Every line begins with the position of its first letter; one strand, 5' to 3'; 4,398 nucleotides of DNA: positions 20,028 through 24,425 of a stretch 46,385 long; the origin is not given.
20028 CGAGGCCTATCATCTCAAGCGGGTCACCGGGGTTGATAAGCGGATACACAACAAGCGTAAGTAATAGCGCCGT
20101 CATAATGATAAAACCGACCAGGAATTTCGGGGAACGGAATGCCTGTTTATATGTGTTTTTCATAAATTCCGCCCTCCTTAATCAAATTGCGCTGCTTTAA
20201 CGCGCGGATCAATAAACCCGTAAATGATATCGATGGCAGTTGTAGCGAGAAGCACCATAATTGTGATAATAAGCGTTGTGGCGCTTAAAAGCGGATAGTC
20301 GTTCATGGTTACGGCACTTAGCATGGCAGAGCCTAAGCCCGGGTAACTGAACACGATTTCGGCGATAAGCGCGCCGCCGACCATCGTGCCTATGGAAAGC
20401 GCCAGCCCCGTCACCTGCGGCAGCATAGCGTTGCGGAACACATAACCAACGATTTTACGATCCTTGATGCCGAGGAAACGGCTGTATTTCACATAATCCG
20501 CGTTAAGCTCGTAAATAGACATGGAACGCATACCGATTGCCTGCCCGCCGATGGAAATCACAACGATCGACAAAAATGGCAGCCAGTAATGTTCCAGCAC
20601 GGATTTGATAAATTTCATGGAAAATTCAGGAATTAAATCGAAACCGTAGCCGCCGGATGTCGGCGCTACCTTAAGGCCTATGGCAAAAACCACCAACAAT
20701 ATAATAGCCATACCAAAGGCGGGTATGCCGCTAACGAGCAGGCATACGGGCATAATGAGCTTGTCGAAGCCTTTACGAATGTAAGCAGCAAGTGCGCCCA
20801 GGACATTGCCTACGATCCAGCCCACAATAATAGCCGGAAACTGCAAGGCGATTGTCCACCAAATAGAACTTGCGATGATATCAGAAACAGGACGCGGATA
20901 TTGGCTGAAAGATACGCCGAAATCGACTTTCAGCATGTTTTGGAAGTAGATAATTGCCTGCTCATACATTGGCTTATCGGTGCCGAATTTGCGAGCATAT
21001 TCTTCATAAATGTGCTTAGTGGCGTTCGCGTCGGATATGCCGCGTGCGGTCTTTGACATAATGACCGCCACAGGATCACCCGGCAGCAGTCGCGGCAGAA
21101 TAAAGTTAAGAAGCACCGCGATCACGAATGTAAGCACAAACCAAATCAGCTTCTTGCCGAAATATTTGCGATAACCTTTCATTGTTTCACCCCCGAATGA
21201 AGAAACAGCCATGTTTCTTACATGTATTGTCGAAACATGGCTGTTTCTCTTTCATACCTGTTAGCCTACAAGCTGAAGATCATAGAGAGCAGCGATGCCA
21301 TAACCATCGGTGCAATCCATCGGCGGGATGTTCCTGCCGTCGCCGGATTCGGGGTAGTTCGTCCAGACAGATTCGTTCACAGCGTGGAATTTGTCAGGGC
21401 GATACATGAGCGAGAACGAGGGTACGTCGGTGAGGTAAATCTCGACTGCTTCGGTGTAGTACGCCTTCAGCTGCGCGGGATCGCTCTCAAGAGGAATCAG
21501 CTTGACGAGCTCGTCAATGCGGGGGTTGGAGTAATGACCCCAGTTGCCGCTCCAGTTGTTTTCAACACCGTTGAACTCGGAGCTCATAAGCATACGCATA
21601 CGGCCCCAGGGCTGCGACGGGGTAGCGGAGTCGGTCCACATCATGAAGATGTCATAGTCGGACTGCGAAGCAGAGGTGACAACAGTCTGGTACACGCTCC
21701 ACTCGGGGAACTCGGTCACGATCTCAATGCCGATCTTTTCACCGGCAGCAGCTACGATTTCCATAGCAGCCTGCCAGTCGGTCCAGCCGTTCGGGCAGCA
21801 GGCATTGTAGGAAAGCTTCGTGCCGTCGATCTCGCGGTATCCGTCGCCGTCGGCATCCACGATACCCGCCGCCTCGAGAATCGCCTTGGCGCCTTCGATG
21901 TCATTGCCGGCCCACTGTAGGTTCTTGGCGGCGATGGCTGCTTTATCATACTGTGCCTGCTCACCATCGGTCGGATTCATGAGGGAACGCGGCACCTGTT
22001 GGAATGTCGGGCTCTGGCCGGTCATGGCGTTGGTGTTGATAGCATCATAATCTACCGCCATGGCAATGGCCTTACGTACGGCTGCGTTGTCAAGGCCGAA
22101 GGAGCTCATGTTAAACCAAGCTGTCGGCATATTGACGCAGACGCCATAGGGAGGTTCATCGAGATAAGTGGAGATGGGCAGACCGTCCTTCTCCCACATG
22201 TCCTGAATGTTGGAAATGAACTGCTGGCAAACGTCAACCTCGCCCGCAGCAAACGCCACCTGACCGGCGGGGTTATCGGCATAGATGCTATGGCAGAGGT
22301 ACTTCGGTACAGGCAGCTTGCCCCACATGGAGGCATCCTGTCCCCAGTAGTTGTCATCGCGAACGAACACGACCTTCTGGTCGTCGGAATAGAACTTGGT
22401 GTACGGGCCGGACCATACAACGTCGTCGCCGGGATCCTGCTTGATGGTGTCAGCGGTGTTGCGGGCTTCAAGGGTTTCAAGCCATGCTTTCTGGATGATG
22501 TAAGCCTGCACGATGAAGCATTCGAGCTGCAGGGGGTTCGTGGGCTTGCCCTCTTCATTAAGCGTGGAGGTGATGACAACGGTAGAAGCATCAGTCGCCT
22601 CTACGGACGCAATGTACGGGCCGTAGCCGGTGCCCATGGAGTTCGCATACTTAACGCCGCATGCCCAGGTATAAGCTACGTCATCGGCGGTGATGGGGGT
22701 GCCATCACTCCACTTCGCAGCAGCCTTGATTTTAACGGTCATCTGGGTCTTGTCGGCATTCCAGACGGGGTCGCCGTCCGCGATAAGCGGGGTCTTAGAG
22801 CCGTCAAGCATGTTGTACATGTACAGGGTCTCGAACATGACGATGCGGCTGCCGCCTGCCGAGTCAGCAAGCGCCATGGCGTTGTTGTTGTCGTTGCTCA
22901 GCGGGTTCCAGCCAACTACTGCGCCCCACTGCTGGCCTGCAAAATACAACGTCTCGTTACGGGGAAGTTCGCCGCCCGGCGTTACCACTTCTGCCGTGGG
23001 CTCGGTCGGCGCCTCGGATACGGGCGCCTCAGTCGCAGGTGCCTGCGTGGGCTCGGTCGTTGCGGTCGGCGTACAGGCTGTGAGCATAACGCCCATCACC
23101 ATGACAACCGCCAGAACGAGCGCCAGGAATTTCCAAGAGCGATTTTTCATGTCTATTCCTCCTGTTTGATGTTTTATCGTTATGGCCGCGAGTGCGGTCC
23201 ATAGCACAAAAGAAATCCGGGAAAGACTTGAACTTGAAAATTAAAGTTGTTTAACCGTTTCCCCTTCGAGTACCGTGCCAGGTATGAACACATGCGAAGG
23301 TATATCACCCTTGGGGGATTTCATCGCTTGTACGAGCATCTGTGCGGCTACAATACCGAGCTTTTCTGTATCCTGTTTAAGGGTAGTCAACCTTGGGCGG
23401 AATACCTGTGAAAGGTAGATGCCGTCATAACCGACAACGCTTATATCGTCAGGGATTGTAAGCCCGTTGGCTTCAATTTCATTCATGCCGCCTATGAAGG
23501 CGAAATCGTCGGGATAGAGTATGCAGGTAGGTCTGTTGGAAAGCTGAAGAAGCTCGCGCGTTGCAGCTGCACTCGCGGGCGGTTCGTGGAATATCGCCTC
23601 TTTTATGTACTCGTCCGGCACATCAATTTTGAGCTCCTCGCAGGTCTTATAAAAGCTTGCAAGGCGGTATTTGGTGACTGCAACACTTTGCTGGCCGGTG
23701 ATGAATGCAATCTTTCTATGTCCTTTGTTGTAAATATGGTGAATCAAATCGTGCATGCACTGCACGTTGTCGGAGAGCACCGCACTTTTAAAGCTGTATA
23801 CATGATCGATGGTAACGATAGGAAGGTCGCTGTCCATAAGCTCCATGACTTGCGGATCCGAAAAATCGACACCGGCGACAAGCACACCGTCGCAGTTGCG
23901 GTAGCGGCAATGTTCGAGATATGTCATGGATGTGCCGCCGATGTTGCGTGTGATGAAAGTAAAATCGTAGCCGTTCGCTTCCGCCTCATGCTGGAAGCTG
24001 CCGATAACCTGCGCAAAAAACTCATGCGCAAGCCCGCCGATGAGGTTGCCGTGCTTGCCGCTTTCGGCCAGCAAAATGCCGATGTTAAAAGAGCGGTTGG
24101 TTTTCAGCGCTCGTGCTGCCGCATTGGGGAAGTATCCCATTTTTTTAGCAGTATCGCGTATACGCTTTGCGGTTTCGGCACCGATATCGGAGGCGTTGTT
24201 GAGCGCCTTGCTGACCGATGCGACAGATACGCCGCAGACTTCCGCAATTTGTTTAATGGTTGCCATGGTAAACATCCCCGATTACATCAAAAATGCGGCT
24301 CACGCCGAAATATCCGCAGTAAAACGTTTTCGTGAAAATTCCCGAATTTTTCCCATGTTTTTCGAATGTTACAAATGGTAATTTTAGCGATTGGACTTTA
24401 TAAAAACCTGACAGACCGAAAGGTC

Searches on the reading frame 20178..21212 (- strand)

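Call 39: search_protein_families(library=pfam, proteins=[window:20178-21212:-], max_evalue=0.00001)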
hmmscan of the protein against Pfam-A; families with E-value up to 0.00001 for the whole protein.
window:20178-21212:- (344 aa): 1 family
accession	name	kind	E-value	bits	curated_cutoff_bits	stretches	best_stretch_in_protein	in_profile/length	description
PF00528.27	BPD_transp_1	-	4.2e-40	137.9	26.4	1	135-339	1-183/184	Binding-protein-dependent transport system inner membrane component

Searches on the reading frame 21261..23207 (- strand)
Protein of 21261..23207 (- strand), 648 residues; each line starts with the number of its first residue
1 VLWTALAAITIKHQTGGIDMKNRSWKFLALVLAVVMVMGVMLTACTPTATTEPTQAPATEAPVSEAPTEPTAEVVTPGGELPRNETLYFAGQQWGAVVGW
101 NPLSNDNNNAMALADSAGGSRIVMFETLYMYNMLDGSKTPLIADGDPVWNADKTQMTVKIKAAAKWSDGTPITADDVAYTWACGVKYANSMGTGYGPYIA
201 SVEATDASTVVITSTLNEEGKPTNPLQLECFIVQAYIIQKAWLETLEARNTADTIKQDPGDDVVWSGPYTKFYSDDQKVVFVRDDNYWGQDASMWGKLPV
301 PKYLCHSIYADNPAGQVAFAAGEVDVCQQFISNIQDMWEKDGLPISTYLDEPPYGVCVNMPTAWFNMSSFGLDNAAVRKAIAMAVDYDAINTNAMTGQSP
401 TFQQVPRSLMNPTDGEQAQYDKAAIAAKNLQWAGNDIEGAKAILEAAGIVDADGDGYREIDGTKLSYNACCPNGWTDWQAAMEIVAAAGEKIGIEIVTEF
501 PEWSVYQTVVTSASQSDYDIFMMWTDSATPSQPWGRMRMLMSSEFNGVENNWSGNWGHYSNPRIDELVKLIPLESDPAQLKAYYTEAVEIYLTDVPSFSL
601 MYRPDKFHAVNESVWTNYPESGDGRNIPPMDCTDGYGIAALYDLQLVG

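Call 39: search_protein_families(library=pfam, proteins=[window:21261-23207:-], max_evalue=0.00001)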
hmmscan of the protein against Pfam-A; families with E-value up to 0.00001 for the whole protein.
window:21261-23207:- (648 aa): 1 family
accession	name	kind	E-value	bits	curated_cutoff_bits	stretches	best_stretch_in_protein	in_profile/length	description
PF00496.27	SBP_bac_5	-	1.5e-52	179.4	32.4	1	140-542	4-363/368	Bacterial extracellular solute-binding proteins, family 5 Middle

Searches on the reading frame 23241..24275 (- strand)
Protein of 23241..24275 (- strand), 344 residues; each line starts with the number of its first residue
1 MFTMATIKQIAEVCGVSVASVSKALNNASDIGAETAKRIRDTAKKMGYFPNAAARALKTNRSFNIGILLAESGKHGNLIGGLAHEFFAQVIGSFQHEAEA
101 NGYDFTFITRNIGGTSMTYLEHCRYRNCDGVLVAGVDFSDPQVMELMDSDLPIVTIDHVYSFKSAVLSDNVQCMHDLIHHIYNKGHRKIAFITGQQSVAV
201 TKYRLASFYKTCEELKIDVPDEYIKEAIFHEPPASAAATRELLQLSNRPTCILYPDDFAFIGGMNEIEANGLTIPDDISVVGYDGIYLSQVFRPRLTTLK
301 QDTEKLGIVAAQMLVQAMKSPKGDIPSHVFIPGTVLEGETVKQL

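Call 39: search_protein_families(library=pfam, proteins=[window:23241-24275:-], max_evalue=0.00001)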
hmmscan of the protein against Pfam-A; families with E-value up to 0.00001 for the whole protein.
window:23241-24275:- (344 aa): 4 families
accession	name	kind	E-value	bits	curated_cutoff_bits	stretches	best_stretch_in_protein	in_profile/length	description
PF13377.12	Peripla_BP_3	-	3.2e-29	102.6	26.5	1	179-341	2-167/167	Periplasmic binding protein-like domain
PF00532.27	Peripla_BP_1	-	5.7e-19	69.1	22.2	1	82-323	11-265/281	Periplasmic binding proteins and sugar binding domain of LacI family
PF00356.27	LacI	-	1.8e-10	40.9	27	1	6-51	1-46/46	Bacterial regulatory proteins, lacI family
PF13407.12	Peripla_BP_4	-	3.8e-09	36.9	35.1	1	82-285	8-218/258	Periplasmic binding protein domain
